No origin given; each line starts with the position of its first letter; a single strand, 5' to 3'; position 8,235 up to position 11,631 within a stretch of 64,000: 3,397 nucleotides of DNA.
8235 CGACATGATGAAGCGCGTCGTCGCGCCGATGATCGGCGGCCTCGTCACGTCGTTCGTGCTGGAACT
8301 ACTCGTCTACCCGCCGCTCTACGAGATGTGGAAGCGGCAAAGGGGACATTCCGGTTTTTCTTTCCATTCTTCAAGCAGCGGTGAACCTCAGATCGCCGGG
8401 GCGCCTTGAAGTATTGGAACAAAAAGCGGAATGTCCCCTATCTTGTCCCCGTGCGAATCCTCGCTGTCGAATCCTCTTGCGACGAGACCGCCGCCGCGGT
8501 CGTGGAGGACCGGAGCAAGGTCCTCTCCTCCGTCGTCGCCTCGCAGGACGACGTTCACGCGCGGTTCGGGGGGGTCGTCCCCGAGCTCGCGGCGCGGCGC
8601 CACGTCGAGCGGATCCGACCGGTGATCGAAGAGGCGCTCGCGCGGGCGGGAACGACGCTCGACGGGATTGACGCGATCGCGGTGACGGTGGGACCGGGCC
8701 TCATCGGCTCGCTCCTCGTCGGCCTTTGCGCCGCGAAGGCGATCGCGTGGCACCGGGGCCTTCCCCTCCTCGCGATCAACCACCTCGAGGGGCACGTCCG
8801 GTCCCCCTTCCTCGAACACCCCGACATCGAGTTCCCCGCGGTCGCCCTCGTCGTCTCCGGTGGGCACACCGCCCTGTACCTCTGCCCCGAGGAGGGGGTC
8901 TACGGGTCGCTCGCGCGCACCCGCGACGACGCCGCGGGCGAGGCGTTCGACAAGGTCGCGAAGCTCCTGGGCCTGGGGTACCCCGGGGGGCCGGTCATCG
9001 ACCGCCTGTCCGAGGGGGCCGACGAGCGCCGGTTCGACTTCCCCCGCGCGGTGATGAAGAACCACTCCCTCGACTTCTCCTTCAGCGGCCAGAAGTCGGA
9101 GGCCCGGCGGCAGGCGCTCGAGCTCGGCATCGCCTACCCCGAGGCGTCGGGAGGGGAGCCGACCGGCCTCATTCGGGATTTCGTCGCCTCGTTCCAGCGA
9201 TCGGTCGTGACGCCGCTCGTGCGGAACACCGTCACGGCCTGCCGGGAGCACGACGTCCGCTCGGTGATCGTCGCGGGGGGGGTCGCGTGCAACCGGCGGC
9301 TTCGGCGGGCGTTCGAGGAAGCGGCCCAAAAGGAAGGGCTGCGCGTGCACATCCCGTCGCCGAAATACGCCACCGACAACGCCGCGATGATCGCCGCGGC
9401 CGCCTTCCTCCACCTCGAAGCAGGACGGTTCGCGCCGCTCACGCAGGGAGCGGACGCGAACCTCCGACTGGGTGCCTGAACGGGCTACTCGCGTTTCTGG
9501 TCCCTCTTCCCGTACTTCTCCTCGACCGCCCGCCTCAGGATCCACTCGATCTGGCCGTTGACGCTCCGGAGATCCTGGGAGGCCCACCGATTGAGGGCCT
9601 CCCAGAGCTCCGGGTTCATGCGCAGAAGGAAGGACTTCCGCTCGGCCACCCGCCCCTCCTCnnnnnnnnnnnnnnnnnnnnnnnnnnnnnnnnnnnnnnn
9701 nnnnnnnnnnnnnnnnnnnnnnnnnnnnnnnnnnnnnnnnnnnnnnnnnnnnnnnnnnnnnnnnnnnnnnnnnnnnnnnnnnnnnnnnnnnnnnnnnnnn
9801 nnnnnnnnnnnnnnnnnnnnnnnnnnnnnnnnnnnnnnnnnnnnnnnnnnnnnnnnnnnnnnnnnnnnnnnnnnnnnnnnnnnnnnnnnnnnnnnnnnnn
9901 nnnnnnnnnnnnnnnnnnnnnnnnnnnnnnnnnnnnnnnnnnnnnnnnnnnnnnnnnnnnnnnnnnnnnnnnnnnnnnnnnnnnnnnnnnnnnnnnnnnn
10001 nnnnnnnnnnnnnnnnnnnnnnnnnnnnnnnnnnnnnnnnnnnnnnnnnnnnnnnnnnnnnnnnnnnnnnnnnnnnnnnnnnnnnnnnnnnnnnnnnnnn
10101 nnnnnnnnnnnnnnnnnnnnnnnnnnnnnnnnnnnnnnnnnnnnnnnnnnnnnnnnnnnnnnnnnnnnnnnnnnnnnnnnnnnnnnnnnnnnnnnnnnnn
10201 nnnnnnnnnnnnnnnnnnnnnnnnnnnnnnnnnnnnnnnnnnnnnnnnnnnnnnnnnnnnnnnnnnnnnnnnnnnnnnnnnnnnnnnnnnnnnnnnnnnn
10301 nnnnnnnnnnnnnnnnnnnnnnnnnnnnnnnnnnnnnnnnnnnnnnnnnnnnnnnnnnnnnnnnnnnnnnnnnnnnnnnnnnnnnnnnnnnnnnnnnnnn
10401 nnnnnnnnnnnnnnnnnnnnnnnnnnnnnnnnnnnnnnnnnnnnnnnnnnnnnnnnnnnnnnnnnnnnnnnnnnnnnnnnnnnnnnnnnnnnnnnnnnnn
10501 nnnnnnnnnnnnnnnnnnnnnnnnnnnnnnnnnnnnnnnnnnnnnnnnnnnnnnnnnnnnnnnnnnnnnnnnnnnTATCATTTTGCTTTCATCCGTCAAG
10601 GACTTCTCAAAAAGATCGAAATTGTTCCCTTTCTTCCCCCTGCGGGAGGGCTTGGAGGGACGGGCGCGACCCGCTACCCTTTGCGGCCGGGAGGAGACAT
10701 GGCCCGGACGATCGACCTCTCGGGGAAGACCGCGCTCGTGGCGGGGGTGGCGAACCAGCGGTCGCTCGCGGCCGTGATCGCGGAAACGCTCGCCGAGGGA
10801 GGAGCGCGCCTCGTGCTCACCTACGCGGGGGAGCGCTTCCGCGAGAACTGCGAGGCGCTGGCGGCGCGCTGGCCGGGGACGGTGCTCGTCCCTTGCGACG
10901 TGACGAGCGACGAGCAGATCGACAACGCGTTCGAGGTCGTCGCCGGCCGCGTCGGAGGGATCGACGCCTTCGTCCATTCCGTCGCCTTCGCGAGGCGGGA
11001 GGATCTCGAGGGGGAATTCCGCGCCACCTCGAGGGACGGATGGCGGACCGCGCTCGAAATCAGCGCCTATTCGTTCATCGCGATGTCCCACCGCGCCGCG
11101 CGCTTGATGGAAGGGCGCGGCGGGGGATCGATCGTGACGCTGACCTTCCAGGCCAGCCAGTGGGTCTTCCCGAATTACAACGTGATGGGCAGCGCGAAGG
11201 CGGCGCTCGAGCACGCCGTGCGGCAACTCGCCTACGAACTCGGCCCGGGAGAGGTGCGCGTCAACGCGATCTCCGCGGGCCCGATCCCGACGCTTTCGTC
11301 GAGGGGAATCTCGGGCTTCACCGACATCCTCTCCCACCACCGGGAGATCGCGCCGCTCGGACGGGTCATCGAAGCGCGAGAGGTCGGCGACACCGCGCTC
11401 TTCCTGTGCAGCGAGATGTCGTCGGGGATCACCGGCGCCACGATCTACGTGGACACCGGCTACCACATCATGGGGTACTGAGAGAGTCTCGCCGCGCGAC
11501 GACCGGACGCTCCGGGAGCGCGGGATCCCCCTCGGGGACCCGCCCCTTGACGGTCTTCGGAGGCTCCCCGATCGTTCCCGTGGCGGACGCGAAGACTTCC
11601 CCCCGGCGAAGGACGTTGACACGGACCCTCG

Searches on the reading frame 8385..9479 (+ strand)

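Call 77: search_protein_families(library=pfam, proteins=[window:8385-9479:+], max_evalue=0.00001)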
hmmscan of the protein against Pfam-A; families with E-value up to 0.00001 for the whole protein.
window:8385-9479:+ (364 aa): 2 families
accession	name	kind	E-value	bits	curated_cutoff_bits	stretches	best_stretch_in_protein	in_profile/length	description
PF00814.31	TsaD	-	4.6e-93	312.2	24.8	1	45-337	1-263/264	tRNA N6-adenosine threonylcarbamoyltransferase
PF22521.2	HypF_C_2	-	4.8e-06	27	27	0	265-325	168-228/241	Carbamoyltransferase, Kae1-like Domain, second subdomain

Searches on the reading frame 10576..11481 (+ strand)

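Call 77: search_protein_families(library=pfam, proteins=[window:10576-11481:+], max_evalue=0.00001)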
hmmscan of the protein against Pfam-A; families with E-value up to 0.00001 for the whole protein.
window:10576-11481:+ (301 aa): 2 families
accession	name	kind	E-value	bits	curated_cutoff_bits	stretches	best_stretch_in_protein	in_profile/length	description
PF13561.12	adh_short_C2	-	2.2e-82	276.7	27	1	57-297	1-236/236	Enoyl-(Acyl carrier protein) reductase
PF00106.31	adh_short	-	4e-25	88.9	26.6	1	51-239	1-184/195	short chain dehydrogenase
